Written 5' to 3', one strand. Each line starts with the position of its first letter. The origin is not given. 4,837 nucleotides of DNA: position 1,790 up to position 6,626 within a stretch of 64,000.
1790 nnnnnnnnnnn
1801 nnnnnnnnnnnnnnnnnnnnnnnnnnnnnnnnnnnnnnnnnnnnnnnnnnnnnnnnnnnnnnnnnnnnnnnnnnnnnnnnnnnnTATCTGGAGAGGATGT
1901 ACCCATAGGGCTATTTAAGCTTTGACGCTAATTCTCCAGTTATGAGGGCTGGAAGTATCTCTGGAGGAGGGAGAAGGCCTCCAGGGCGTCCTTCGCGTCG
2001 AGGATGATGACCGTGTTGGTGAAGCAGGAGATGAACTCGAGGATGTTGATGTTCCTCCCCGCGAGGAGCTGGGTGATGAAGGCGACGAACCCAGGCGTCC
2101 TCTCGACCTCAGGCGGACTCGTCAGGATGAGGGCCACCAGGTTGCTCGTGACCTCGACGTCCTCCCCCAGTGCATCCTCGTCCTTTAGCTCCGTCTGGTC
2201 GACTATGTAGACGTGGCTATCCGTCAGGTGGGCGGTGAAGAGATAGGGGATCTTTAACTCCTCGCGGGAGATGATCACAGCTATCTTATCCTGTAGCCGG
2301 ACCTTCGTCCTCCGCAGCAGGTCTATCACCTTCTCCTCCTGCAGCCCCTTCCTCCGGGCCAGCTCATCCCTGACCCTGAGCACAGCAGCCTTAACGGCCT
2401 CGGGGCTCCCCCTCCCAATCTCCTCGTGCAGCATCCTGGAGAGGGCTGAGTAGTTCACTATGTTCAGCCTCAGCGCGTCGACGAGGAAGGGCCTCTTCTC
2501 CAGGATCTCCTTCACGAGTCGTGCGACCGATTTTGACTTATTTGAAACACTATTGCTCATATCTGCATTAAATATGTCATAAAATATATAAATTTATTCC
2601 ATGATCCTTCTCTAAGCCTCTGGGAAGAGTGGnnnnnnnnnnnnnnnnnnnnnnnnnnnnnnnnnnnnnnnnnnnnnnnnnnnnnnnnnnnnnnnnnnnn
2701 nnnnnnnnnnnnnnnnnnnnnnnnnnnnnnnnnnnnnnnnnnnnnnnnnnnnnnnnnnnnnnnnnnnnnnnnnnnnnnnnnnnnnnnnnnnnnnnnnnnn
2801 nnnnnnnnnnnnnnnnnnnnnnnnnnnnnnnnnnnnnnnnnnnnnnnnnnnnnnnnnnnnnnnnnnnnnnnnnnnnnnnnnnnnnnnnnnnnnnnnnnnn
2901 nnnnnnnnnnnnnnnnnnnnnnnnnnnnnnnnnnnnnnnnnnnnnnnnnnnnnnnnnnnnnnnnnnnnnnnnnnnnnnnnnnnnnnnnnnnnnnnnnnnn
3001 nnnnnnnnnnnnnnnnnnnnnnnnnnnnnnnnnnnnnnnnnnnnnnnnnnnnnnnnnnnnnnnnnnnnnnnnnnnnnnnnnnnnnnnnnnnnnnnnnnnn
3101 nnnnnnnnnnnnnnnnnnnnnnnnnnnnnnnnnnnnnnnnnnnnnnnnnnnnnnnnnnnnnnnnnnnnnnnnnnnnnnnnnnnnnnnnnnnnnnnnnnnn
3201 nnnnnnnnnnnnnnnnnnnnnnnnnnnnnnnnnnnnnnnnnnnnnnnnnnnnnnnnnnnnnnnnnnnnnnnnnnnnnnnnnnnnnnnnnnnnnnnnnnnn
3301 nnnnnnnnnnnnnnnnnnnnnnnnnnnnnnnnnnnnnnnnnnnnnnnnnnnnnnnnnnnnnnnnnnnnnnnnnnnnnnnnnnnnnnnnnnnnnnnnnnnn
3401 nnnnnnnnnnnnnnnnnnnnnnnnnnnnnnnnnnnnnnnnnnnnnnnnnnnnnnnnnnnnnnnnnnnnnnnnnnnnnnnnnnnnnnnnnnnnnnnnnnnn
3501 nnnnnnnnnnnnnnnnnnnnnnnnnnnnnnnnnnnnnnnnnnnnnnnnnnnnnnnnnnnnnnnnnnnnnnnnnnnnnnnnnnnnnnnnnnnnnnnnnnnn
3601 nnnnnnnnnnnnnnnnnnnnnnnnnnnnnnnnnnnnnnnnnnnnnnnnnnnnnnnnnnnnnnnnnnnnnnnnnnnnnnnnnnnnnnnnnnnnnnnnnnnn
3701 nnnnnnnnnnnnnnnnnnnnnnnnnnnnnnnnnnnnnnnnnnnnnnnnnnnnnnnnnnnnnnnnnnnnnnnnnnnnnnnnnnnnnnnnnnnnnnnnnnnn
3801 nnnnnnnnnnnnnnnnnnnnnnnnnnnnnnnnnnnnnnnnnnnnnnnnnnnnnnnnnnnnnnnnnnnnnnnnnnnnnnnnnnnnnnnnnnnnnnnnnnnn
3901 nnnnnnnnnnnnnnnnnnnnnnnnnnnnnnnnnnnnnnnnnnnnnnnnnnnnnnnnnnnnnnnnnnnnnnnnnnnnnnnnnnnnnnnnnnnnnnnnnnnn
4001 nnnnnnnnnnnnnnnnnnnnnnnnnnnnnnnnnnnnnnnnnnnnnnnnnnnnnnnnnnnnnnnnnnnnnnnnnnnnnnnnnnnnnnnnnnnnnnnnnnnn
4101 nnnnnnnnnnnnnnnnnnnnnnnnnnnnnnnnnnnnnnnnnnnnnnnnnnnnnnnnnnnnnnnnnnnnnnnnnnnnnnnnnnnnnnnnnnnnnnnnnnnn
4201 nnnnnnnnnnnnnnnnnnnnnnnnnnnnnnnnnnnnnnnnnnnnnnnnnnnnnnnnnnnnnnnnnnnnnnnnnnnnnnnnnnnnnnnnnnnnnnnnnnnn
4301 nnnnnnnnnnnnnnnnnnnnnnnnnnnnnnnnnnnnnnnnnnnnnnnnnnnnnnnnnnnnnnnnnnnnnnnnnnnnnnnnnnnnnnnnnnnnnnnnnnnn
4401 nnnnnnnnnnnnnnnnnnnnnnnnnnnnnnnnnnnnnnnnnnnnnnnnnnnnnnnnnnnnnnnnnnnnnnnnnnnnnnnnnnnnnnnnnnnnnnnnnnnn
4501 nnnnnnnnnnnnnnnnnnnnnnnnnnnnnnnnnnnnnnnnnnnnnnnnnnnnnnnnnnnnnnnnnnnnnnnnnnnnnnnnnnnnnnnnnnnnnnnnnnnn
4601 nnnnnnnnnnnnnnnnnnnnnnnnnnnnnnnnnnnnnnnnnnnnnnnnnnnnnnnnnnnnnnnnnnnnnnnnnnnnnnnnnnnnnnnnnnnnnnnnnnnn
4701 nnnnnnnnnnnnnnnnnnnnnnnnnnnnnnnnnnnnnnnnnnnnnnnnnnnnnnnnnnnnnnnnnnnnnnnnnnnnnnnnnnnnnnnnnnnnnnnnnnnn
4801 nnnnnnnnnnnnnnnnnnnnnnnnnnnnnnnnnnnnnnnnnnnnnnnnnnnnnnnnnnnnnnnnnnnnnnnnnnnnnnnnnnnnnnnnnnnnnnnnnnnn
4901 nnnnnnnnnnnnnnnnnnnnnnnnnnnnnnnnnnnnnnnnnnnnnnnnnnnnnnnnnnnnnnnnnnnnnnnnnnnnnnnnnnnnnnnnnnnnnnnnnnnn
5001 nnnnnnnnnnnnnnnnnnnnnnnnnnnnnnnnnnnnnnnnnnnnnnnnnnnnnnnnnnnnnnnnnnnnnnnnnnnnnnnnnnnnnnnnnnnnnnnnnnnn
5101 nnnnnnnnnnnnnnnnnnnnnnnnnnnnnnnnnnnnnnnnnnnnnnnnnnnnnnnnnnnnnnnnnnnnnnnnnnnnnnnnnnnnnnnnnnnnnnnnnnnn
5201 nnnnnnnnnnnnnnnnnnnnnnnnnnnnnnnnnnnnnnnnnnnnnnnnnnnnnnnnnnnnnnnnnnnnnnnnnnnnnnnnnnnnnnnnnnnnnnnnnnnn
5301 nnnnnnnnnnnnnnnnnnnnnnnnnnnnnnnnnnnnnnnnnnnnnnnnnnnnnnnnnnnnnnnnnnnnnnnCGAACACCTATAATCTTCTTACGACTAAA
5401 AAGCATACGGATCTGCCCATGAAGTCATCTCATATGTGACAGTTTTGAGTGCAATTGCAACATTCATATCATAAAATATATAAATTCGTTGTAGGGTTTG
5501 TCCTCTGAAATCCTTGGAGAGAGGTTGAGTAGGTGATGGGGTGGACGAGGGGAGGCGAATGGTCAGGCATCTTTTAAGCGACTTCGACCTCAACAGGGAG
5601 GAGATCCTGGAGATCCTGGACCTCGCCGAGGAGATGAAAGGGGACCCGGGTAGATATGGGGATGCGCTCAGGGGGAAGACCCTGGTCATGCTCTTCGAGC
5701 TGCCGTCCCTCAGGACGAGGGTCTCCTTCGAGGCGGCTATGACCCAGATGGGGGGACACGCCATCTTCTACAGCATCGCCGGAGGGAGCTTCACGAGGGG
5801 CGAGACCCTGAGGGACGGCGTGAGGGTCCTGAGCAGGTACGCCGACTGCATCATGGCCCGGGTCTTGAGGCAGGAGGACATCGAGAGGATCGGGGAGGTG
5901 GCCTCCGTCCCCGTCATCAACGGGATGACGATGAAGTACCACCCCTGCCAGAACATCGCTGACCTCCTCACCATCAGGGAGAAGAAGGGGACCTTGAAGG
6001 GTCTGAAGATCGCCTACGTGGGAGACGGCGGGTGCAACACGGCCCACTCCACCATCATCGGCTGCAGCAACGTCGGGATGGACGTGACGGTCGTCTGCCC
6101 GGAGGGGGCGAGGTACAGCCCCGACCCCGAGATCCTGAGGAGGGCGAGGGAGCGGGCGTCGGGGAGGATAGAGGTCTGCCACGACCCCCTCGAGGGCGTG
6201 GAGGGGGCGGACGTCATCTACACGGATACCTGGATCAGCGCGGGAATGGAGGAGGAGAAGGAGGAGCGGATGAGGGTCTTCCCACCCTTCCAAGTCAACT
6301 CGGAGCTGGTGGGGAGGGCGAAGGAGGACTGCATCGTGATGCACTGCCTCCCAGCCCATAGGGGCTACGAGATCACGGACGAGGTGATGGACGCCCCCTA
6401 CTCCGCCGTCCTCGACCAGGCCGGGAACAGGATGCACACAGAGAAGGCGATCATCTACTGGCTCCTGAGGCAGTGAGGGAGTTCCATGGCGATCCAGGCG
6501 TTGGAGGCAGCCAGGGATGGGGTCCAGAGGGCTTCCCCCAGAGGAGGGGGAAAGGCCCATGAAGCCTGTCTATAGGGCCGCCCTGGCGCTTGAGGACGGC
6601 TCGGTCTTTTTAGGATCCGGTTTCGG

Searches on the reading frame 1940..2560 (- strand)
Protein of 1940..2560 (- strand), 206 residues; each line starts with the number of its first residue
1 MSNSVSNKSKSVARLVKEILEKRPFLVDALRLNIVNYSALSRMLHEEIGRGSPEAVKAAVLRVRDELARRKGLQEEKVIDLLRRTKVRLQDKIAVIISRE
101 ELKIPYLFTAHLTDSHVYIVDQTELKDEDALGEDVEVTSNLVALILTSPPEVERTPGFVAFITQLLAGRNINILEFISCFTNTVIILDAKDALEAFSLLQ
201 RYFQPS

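Call 39: search_protein_families(library=pfam, proteins=[window:1940-2560:-], max_evalue=0.00001)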
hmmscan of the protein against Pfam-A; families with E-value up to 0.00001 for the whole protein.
window:1940-2560:- (206 aa): 2 families
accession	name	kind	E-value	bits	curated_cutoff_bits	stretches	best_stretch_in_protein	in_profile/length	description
PF24367.1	DUF7523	-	9.3e-09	36.2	27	1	11-80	1-67/158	Family of unknown function (DUF7523)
PF13840.12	ACT_7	-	5.3e-06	26.6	27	0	154-200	19-64/65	ACT domain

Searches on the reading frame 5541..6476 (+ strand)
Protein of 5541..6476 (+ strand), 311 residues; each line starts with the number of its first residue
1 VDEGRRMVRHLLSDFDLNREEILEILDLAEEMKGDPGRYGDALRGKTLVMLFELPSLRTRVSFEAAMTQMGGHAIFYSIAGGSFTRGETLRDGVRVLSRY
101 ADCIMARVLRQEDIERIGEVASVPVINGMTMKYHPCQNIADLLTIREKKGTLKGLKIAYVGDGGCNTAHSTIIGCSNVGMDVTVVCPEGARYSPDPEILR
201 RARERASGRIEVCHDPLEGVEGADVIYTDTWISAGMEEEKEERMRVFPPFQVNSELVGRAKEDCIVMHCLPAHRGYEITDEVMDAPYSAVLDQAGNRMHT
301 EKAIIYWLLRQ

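Call 39: search_protein_families(library=pfam, proteins=[window:5541-6476:+], max_evalue=0.00001)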
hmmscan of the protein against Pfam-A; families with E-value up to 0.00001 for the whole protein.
window:5541-6476:+ (311 aa): 2 families
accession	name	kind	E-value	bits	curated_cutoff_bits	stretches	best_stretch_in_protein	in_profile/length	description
PF00185.30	OTCace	-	1.4e-57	194.5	29.4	1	153-308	1-157/157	Aspartate/ornithine carbamoyltransferase, Asp/Orn binding domain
PF02729.26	OTCace_N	-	5.1e-46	156.9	29.9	1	9-147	1-148/148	Aspartate/ornithine carbamoyltransferase, carbamoyl-P binding domain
